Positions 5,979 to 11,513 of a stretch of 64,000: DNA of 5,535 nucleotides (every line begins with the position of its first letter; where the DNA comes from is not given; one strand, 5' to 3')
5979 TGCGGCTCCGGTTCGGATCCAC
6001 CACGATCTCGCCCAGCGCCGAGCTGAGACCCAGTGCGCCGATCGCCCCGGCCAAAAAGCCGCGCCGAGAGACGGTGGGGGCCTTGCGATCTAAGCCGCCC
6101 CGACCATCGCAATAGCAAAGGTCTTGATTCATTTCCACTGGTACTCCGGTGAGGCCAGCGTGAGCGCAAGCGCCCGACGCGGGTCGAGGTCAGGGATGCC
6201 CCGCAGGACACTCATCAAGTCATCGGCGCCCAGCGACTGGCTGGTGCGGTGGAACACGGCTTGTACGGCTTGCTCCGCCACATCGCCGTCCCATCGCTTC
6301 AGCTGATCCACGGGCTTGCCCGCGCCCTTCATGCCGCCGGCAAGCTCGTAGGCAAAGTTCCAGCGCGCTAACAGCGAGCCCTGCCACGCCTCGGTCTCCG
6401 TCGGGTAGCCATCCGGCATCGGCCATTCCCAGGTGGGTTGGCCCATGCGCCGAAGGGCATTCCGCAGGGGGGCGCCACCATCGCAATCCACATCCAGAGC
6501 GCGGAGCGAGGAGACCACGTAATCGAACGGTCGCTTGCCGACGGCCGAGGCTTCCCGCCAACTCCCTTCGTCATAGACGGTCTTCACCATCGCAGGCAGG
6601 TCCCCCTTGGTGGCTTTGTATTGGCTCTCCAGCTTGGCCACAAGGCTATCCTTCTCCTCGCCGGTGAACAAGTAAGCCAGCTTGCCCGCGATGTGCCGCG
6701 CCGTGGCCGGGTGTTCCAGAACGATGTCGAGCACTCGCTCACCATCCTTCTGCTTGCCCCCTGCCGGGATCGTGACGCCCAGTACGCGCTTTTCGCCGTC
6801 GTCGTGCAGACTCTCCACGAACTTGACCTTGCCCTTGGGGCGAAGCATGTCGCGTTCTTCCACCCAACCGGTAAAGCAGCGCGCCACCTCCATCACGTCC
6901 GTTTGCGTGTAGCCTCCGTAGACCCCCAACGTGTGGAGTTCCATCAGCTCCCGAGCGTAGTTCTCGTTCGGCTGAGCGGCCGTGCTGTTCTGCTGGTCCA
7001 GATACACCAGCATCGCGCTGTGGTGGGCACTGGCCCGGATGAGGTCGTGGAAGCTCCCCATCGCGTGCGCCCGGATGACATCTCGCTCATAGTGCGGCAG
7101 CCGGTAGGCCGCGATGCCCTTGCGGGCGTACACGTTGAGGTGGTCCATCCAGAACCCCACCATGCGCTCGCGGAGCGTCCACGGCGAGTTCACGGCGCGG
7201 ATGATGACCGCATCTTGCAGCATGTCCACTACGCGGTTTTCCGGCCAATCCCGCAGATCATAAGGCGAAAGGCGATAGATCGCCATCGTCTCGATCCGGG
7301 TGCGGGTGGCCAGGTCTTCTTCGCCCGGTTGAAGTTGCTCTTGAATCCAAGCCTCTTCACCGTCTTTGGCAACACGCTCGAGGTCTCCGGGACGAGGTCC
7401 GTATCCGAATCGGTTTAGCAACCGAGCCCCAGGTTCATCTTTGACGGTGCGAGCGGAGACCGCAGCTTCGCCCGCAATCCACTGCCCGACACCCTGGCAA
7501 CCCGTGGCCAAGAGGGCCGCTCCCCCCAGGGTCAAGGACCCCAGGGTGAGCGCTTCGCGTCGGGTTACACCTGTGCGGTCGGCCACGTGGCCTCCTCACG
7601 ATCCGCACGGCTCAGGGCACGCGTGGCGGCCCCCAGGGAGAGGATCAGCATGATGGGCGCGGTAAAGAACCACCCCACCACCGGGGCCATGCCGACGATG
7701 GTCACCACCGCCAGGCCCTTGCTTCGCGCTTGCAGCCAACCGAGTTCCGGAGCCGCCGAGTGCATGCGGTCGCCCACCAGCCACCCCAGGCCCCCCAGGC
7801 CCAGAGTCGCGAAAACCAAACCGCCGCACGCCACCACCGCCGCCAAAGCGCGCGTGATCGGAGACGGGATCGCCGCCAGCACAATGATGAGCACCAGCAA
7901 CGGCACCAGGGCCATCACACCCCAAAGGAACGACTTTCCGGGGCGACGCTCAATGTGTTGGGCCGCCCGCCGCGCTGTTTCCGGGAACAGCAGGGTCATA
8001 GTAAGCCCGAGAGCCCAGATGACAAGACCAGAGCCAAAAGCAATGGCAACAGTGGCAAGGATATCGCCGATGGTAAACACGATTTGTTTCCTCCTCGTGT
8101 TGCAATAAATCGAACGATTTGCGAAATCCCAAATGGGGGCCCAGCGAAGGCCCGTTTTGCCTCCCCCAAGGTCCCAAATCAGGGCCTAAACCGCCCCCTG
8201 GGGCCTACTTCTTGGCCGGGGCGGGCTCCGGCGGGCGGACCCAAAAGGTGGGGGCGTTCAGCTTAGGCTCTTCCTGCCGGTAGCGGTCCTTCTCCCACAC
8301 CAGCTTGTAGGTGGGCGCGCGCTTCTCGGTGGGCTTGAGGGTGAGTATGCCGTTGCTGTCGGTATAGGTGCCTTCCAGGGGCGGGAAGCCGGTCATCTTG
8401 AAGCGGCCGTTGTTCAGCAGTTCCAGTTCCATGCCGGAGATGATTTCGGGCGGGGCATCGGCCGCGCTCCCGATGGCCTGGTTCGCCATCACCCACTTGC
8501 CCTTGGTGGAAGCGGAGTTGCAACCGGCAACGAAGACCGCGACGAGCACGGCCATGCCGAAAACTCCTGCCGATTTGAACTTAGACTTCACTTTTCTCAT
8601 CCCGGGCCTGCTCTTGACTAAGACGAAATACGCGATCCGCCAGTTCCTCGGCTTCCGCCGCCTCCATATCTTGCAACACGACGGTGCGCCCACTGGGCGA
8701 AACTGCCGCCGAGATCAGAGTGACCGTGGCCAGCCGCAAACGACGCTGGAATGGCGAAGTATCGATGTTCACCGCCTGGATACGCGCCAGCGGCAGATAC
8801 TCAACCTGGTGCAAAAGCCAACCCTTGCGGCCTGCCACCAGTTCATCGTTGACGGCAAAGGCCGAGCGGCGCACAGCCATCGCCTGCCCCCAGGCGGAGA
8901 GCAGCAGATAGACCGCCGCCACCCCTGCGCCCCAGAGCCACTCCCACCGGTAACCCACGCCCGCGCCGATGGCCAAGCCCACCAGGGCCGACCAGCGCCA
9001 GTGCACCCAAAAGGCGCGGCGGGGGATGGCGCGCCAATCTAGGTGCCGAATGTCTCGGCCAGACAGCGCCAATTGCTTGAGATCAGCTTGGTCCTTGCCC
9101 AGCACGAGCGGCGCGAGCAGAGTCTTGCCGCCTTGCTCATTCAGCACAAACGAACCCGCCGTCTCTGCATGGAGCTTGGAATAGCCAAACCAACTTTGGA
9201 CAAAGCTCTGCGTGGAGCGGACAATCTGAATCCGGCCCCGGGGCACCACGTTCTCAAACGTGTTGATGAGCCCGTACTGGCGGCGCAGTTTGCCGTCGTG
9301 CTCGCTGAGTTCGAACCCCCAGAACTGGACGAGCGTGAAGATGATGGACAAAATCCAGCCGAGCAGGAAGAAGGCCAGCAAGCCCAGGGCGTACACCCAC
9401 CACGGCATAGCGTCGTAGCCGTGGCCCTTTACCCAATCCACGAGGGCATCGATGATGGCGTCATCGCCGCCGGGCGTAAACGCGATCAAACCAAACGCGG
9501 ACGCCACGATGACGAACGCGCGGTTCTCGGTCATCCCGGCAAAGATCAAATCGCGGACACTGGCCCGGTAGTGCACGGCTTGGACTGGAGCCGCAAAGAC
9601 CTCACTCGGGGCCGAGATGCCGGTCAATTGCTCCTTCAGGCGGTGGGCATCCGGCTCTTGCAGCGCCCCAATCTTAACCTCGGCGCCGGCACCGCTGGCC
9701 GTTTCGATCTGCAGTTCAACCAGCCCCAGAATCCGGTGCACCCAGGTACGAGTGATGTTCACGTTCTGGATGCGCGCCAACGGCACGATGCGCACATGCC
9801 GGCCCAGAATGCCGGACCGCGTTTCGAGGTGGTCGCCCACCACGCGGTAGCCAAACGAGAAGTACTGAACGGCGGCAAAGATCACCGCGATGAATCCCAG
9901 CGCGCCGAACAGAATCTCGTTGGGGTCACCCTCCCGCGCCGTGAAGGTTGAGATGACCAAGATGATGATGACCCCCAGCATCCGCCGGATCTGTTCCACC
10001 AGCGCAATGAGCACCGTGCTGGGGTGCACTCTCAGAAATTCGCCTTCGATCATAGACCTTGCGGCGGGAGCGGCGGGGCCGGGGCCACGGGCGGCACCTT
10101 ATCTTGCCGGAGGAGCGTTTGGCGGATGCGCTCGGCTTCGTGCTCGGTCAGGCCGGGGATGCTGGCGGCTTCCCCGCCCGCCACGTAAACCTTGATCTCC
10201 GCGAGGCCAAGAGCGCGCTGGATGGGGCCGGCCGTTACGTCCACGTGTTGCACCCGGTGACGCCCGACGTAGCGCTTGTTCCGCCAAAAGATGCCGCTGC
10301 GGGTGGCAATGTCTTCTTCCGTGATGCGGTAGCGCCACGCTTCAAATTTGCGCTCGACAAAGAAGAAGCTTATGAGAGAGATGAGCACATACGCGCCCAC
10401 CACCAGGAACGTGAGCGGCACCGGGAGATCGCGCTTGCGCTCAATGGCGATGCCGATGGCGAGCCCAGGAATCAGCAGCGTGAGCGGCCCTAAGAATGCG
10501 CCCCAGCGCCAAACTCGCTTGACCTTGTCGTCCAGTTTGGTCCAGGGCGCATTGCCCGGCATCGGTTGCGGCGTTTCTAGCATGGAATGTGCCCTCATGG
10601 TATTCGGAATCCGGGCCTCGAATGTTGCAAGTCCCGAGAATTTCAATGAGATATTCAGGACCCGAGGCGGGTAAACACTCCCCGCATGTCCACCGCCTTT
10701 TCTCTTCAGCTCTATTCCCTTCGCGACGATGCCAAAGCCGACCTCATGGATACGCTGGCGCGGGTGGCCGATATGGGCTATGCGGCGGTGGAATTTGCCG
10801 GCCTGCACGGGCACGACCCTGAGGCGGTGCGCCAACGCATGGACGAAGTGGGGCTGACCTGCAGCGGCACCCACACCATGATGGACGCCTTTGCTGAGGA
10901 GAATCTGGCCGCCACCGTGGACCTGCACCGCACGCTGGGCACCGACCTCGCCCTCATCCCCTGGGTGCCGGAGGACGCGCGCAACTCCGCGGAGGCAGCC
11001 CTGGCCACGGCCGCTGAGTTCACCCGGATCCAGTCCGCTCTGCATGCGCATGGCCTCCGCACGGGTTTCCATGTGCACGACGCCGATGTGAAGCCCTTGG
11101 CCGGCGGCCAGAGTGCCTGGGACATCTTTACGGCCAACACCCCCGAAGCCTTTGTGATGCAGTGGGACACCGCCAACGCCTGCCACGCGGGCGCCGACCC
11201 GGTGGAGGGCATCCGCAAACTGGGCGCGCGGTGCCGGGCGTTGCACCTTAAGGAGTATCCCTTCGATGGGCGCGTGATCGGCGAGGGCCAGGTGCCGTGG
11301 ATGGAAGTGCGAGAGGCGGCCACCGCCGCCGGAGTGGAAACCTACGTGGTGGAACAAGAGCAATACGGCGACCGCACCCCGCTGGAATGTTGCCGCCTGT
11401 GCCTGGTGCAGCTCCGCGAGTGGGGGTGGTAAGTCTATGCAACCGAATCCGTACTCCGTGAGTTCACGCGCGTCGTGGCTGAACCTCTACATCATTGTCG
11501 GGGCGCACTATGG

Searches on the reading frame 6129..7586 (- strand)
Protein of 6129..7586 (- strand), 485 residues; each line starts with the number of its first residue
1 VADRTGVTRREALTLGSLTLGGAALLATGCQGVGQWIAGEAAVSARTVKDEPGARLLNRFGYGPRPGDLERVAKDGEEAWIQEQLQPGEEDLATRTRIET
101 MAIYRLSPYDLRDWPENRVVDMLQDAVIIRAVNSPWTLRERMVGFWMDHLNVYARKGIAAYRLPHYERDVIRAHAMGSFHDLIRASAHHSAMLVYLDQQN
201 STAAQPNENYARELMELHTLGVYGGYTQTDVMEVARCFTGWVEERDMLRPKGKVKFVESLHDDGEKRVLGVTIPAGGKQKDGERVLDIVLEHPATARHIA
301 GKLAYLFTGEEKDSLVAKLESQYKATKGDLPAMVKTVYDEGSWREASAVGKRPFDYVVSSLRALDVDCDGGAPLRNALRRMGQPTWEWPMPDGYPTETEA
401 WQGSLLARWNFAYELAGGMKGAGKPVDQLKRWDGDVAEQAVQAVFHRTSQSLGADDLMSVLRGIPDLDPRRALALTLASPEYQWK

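Call 75: search_protein_families(library=pfam, proteins=[window:6129-7586:-], max_evalue=0.00001)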
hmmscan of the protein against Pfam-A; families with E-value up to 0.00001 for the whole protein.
window:6129-7586:- (485 aa): 1 family
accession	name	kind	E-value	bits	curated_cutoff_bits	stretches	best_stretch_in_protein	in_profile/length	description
PF08811.16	DUF1800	-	2.9e-118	396.1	26.1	1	55-484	1-419/419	Protein of unknown function (DUF1800)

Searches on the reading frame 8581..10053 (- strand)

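Call 75: search_protein_families(library=pfam, proteins=[window:8581-10053:-], max_evalue=0.00001)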
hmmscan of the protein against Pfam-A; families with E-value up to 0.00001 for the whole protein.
window:8581-10053:- (490 aa): 1 family
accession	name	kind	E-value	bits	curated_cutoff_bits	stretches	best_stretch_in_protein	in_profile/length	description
PF03703.20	bPH_2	-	4.3e-44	149.1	22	2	64-143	1-78/78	Bacterial PH domain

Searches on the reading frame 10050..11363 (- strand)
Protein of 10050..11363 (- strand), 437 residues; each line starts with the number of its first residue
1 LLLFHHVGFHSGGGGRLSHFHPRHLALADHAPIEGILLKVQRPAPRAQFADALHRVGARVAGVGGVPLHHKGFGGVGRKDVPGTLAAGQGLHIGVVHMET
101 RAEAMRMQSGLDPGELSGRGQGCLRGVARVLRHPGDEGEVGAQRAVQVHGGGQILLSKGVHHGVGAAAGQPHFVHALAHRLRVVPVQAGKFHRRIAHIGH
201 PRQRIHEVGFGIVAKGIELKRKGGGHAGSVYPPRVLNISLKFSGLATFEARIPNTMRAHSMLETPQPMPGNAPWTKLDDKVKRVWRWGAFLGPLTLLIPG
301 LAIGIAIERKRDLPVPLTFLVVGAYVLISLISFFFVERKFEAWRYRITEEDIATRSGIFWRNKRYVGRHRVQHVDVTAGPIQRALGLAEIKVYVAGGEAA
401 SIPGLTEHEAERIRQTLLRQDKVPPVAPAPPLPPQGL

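Call 75: search_protein_families(library=pfam, proteins=[window:10050-11363:-], max_evalue=0.00001)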
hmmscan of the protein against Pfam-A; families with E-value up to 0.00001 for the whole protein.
window:10050-11363:- (437 aa): 1 family
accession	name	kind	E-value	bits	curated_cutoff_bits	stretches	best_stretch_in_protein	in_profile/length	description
PF03703.20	bPH_2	-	3.2e-20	72.6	22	1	342-417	3-78/78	Bacterial PH domain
